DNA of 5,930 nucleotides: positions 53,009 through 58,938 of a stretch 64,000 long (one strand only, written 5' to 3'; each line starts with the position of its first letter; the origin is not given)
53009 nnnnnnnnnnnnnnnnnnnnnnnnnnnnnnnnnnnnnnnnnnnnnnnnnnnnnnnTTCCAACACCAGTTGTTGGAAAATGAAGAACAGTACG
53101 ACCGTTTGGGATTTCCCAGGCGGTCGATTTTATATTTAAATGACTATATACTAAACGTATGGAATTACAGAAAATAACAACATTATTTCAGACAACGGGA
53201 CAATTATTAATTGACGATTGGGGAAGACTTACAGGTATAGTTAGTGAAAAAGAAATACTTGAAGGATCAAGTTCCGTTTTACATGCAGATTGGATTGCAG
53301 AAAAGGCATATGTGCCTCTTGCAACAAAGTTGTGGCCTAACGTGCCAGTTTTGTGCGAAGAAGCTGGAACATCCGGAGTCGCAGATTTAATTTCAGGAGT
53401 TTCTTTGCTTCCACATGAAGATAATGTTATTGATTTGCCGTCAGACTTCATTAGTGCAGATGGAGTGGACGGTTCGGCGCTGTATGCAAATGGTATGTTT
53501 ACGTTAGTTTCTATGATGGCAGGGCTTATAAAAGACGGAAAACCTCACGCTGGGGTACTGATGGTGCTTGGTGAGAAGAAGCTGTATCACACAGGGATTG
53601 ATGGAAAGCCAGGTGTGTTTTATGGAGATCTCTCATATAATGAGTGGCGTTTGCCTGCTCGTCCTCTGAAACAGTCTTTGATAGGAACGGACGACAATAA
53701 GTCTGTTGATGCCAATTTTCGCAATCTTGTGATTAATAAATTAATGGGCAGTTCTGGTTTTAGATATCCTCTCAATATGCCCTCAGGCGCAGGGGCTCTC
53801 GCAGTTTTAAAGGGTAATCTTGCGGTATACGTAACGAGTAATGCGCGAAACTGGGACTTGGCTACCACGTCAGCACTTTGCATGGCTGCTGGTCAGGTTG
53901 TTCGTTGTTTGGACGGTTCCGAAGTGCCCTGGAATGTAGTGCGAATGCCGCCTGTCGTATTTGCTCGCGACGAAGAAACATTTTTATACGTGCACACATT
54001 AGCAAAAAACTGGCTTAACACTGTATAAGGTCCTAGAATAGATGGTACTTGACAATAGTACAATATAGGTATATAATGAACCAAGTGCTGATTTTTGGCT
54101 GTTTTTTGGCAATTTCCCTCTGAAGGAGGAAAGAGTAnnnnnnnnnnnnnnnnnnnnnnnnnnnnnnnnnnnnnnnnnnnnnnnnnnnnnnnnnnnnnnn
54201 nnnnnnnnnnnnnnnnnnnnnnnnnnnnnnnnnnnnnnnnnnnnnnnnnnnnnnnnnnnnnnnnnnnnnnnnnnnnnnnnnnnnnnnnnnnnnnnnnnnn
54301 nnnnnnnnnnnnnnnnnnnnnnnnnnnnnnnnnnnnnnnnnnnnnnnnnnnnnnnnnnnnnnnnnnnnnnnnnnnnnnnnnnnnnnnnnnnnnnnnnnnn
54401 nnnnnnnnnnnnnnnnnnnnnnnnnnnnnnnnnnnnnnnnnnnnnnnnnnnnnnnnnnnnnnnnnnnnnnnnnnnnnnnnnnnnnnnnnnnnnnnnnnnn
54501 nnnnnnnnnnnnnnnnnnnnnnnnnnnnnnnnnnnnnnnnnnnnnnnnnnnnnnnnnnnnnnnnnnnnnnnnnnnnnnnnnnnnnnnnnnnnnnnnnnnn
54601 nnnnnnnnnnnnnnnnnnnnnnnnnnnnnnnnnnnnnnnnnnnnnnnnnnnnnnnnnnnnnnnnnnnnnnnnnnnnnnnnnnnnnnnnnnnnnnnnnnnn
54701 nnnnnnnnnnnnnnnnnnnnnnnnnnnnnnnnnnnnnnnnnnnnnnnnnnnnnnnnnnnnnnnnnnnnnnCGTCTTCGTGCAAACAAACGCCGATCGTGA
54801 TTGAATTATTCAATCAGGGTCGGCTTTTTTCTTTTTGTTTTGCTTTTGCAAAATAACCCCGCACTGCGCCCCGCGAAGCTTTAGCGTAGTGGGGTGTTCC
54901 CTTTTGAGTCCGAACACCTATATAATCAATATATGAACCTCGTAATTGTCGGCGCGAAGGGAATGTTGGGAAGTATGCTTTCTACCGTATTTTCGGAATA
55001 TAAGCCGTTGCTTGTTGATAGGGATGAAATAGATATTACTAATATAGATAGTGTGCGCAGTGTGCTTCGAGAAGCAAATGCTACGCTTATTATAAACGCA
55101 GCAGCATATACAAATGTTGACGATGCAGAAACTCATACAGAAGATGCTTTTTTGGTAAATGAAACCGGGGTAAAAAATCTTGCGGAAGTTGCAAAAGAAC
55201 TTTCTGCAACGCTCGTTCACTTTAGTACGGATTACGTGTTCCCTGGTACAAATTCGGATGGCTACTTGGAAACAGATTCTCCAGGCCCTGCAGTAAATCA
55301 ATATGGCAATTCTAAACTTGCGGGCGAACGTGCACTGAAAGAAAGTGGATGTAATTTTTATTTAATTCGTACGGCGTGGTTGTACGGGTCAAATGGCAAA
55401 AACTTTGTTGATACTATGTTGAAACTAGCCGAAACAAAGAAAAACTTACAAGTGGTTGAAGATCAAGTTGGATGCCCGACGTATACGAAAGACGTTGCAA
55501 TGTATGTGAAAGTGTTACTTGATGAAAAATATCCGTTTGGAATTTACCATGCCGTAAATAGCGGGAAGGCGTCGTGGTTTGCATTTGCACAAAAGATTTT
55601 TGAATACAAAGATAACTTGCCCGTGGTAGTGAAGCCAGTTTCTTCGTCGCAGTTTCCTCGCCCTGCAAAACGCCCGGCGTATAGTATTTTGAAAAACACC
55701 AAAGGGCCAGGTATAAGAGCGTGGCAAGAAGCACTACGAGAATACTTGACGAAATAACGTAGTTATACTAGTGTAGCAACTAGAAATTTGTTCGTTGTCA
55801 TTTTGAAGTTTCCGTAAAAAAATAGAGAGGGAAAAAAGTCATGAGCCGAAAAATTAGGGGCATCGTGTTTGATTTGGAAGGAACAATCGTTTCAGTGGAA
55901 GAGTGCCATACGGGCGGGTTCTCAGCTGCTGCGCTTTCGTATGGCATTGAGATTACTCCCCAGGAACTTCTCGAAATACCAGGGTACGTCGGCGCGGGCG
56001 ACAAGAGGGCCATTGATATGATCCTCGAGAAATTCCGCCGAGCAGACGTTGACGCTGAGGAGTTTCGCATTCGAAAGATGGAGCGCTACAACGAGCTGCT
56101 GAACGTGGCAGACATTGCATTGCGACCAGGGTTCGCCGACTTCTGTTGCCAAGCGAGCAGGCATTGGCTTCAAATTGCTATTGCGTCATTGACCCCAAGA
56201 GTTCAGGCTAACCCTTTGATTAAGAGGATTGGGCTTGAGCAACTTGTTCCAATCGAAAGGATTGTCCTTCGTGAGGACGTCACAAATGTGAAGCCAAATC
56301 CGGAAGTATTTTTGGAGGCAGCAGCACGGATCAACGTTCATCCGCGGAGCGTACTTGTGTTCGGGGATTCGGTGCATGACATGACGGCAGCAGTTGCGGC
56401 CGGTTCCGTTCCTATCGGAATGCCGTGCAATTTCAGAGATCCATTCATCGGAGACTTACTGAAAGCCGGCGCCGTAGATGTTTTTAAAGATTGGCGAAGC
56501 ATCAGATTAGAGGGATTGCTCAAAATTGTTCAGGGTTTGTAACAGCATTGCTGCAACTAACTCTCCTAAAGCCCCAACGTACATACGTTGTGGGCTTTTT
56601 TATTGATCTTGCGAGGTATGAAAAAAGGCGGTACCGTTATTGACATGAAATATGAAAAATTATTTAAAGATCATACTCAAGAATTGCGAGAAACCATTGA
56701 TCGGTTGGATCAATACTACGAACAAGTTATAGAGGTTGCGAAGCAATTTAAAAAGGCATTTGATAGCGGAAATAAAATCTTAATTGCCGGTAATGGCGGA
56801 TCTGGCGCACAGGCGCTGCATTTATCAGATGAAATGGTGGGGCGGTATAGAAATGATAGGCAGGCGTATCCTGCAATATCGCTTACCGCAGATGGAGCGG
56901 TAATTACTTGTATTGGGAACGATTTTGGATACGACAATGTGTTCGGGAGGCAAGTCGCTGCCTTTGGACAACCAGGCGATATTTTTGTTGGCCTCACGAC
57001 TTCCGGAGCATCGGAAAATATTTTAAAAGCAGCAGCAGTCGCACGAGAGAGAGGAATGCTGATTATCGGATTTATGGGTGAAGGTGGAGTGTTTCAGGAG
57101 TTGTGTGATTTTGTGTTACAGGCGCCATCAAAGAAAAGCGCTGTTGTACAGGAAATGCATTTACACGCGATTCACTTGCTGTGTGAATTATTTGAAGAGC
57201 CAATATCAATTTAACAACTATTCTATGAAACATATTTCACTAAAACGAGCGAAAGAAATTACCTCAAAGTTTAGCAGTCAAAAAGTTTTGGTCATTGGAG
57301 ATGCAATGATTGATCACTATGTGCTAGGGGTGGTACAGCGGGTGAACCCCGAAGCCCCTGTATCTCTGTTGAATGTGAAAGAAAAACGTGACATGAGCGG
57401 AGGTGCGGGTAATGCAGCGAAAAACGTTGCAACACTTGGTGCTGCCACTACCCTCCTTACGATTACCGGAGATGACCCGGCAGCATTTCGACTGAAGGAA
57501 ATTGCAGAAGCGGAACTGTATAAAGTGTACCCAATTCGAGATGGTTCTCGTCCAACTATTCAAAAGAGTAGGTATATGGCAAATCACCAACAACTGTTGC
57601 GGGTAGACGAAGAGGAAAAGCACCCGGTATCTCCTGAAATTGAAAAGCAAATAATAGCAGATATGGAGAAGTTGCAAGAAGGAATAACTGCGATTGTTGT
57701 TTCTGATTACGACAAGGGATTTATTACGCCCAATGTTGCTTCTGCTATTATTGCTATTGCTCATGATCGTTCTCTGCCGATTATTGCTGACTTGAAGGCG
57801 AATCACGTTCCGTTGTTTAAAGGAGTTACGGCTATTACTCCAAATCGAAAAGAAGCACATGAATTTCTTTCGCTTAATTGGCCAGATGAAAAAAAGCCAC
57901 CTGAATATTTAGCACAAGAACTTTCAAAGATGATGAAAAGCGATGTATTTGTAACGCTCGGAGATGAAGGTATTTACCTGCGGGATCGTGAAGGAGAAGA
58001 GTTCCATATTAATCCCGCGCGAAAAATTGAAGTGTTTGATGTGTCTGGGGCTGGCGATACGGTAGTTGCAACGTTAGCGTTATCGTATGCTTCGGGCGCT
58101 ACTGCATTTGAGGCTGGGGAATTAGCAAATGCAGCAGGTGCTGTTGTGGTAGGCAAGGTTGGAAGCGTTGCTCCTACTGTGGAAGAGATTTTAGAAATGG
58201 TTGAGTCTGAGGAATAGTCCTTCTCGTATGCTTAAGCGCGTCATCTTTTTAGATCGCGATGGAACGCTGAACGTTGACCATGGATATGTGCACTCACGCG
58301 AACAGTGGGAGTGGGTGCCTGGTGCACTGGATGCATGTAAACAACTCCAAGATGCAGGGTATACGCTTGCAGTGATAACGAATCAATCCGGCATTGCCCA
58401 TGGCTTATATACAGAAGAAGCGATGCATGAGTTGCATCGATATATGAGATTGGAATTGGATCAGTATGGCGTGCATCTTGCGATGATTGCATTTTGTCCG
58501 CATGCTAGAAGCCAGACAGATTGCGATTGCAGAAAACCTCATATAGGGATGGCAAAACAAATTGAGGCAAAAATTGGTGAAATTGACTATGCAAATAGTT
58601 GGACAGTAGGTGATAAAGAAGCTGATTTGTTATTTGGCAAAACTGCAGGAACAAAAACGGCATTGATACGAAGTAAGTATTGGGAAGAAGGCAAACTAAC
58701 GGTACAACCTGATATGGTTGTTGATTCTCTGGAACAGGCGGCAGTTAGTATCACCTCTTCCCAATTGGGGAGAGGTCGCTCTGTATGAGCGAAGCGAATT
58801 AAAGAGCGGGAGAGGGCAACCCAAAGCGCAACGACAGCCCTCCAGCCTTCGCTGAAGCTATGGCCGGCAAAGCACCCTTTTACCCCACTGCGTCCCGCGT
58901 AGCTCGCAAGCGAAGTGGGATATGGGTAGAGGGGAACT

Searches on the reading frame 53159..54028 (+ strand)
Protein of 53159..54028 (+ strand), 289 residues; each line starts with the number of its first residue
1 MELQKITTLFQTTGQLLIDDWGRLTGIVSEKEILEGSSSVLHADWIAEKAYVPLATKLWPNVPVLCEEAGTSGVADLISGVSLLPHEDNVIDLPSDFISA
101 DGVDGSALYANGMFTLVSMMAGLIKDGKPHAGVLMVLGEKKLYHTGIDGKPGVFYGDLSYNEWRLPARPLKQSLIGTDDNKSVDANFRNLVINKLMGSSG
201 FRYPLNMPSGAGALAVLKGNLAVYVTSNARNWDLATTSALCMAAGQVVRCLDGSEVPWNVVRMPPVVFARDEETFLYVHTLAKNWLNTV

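Call 10: search_protein_families(library=pfam, proteins=[window:53159-54028:+], max_evalue=0.01)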
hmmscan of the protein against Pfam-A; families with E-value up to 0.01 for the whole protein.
window:53159-54028:+ (289 aa): 1 family
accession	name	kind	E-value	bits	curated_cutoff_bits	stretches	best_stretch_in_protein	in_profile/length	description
PF00459.30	Inositol_P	-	6e-12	46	27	1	11-258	14-245/271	Inositol monophosphatase family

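Call 49: search_protein_families(library=ncbifam, proteins=[window:53159-54028:+], max_evalue=0.01)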
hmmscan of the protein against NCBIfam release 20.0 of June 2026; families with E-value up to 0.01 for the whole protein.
window:53159-54028:+ (289 aa): 2 families
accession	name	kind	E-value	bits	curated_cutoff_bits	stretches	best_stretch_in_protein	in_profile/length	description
TIGR01331.1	bisphos_cysQ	equivalog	1.1e-06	28.5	228.8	1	3-256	2-232/250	3'(2'),5'-bisphosphate nucleotidase CysQ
TIGR02067.1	his_9_HisN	equivalog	0.00053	19.5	275.15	0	169-256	144-229/252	histidinol-phosphatase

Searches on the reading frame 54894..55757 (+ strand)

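Call 10: search_protein_families(library=pfam, proteins=[window:54894-55757:+], max_evalue=0.01)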
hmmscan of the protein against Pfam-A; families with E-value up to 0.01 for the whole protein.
window:54894-55757:+ (287 aa): 6 families
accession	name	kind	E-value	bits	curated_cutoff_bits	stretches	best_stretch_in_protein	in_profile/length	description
PF04321.23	RmlD_sub_bind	-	2e-90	303.2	27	1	14-286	1-283/287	RmlD substrate binding domain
PF01370.27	Epimerase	-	1e-20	74.6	20.9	1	17-188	2-202/240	NAD dependent epimerase/dehydratase family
PF16363.11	GDP_Man_Dehyd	-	7.2e-09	36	27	1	45-149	58-165/332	GDP-mannose 4,6 dehydratase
PF07993.18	NAD_binding_4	-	1.2e-07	31.6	20.1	1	61-155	87-197/258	Male sterility protein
PF02719.21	Polysacc_synt_2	-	7.8e-07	29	20.2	1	47-123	62-139/293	Polysaccharide biosynthesis protein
PF13460.12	NAD_binding_10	-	0.0012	19.2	27.2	1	45-170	45-153/184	NAD(P)H-binding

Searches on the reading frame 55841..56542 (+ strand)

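Call 10: search_protein_families(library=pfam, proteins=[window:55841-56542:+], max_evalue=0.01)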
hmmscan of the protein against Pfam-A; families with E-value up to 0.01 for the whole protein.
window:55841-56542:+ (233 aa): 5 families
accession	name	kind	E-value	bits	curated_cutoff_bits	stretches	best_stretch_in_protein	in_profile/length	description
PF13419.12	HAD_2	-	9.6e-20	71.9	23.8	1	8-188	1-172/178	Haloacid dehalogenase-like hydrolase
PF00702.32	Hydrolase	-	1.3e-19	71.8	26.4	1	5-188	1-191/191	haloacid dehalogenase-like hydrolase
PF13242.12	Hydrolase_like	-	5.1e-07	30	22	1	151-189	4-43/75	HAD-hyrolase-like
PF12710.13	HAD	-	8.8e-07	30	27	1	8-183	1-187/189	haloacid dehalogenase-like hydrolase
PF03031.24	NIF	-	0.0089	16.2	21.8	0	88-149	33-92/160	NLI interacting factor-like phosphatase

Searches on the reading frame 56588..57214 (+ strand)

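Call 93: search_protein_families(library=pfam, proteins=[window:56588-57214:+], max_evalue=0.001)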
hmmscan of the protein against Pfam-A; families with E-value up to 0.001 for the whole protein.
window:56588-57214:+ (208 aa): 1 family
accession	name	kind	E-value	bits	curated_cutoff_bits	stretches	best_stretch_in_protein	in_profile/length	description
PF13580.11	SIS_2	-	2.4e-20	73.4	27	1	31-163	4-137/138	SIS domain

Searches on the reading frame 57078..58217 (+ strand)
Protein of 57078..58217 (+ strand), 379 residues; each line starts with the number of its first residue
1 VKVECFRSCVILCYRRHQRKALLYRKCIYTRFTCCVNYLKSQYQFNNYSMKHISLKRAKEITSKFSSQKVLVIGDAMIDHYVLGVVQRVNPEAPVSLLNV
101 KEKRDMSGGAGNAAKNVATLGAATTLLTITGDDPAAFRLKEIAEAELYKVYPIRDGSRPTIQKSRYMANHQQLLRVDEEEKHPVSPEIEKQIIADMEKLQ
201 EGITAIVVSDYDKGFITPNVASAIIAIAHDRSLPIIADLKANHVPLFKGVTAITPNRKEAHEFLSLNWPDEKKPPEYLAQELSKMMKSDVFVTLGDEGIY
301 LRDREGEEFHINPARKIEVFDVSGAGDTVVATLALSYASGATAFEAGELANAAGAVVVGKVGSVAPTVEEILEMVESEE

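Call 93: search_protein_families(library=pfam, proteins=[window:57078-58217:+], max_evalue=0.001)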
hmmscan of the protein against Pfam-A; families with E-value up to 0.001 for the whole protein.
window:57078-58217:+ (379 aa): 2 families
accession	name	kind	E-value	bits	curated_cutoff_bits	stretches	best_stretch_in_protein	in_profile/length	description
PF00294.29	PfkB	-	4.5e-32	112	25.8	1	68-366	2-298/302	pfkB family carbohydrate kinase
PF08543.17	Phos_pyr_kin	-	1.1e-06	28.6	27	1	205-350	76-224/246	Phosphomethylpyrimidine kinase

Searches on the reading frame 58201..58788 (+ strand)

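Call 93: search_protein_families(library=pfam, proteins=[window:58201-58788:+], max_evalue=0.001)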
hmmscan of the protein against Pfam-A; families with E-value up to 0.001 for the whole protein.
window:58201-58788:+ (195 aa): 5 families
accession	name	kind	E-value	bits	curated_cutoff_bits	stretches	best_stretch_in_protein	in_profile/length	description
PF13242.12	Hydrolase_like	-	1.7e-09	37.9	22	1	110-180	2-75/75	HAD-hyrolase-like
PF08645.17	PNK3P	-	1.9e-09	37.9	22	1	14-139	2-126/161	Polynucleotide kinase 3 phosphatase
PF13419.12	HAD_2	-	1.8e-06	28.6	23.8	1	33-155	75-177/178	Haloacid dehalogenase-like hydrolase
PF00702.32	Hydrolase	-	3.9e-05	24.6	26.4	1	34-150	95-191/191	haloacid dehalogenase-like hydrolase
PF13344.12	Hydrolase_6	-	8.4e-05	23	27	1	15-73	1-50/101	Haloacid dehalogenase-like hydrolase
